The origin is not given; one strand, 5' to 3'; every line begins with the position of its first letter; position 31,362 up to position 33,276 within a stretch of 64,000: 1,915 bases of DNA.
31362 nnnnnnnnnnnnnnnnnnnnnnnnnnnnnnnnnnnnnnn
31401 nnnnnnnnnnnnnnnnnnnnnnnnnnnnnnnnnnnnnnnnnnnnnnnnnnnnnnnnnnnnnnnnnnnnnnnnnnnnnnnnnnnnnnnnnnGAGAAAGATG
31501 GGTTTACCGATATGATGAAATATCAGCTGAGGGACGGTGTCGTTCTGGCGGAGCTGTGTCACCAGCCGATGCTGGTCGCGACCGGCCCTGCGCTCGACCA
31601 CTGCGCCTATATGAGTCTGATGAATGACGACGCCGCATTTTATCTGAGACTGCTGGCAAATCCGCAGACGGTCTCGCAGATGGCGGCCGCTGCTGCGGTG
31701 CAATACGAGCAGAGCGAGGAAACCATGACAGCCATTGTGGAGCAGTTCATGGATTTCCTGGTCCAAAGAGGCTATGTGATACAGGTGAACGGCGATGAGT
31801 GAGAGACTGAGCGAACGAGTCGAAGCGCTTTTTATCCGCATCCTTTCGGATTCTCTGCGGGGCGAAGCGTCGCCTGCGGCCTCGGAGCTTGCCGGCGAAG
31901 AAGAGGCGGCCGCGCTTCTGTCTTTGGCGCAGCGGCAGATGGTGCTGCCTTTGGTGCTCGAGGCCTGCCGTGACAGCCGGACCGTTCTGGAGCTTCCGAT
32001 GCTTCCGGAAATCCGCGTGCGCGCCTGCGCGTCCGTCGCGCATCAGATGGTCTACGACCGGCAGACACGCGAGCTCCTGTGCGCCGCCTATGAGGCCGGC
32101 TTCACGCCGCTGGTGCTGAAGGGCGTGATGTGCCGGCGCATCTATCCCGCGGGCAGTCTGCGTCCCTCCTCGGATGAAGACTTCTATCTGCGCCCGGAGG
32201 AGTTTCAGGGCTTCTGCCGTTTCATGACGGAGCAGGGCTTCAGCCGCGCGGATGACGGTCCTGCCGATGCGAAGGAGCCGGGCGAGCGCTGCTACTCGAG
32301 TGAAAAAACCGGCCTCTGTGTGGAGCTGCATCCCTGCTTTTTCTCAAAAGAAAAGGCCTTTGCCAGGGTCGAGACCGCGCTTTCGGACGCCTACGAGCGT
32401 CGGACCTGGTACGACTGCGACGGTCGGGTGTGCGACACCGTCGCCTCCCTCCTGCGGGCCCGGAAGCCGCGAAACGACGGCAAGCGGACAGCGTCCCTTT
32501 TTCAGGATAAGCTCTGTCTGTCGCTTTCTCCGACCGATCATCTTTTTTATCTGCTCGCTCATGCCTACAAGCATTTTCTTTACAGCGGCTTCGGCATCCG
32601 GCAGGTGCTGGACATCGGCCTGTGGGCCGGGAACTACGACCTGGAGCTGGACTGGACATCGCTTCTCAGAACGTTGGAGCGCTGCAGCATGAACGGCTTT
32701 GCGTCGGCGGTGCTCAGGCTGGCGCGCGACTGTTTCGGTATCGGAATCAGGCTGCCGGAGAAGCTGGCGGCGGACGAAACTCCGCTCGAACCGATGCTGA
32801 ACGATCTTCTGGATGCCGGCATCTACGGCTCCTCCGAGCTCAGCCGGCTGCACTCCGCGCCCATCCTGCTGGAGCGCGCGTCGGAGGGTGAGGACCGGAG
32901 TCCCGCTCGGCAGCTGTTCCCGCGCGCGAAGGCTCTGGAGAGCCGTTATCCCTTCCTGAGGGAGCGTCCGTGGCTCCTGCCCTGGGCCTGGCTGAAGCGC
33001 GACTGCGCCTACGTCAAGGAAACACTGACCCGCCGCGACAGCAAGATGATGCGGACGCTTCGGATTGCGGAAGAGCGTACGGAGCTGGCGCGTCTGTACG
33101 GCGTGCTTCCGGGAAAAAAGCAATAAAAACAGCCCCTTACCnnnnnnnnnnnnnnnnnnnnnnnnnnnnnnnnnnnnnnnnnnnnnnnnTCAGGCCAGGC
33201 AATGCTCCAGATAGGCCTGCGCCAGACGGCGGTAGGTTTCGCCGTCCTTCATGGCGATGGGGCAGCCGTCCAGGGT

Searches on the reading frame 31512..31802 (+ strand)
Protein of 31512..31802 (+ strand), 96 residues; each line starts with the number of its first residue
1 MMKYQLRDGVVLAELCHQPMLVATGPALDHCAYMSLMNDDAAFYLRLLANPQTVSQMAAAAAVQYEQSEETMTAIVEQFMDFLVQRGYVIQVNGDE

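Call 3: search_protein_families(library=ncbifam, proteins=[window:31512-31802:+], max_evalue=0.01)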
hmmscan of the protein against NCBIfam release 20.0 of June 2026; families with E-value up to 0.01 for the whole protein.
window:31512-31802:+ (96 aa): 1 family
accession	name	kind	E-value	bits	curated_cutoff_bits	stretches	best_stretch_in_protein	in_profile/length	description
TIGR04248.1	SCM_PqqD_rel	equivalog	0.0091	16.2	100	0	38-89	30-81/84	SynChlorMet cassette protein ScmD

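Call 4: search_protein_families(library=pfam, proteins=[window:31512-31802:+], max_evalue=0.01)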
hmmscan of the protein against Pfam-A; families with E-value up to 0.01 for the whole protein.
window:31512-31802:+ (96 aa): 1 family
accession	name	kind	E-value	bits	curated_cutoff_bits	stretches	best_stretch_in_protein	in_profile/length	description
PF05402.18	PqqD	-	1.4e-07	32.1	23.4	1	37-89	15-67/67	Coenzyme PQQ synthesis protein D (PqqD)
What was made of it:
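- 31512..31802 (+): Second PqqD/RRE protein (PqqD96), partner of p247. PF05402 at 1.4e-7 (call 4).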

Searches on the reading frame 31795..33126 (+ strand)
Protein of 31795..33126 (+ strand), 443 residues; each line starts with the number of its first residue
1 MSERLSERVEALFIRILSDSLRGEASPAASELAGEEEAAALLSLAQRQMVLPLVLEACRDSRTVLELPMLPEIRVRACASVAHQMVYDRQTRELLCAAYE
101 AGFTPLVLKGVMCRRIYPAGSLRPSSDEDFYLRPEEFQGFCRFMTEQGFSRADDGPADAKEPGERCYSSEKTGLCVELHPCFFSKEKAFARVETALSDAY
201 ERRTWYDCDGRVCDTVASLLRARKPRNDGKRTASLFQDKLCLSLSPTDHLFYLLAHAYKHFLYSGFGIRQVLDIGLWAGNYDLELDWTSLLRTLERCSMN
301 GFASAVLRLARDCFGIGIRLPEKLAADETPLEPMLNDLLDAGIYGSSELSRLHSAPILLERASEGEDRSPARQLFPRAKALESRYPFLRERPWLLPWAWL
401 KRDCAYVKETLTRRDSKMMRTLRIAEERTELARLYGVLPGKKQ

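Call 3: search_protein_families(library=ncbifam, proteins=[window:31795-33126:+], max_evalue=0.01)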
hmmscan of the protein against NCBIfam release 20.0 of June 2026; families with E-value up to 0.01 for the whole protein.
window:31795-33126:+ (443 aa): 0 families

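Call 4: search_protein_families(library=pfam, proteins=[window:31795-33126:+], max_evalue=0.01)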
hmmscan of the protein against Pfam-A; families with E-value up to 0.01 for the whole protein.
window:31795-33126:+ (443 aa): 1 family
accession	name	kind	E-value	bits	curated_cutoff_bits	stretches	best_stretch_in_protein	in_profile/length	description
PF14907.12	NTP_transf_5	-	4.3e-37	128.5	31.2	1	36-315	3-249/249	Uncharacterised nucleotidyltransferase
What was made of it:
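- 31795..33126 (+): NTP_transf_5 nucleotidyltransferase. PF14907 at 4e-37 (call 4).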
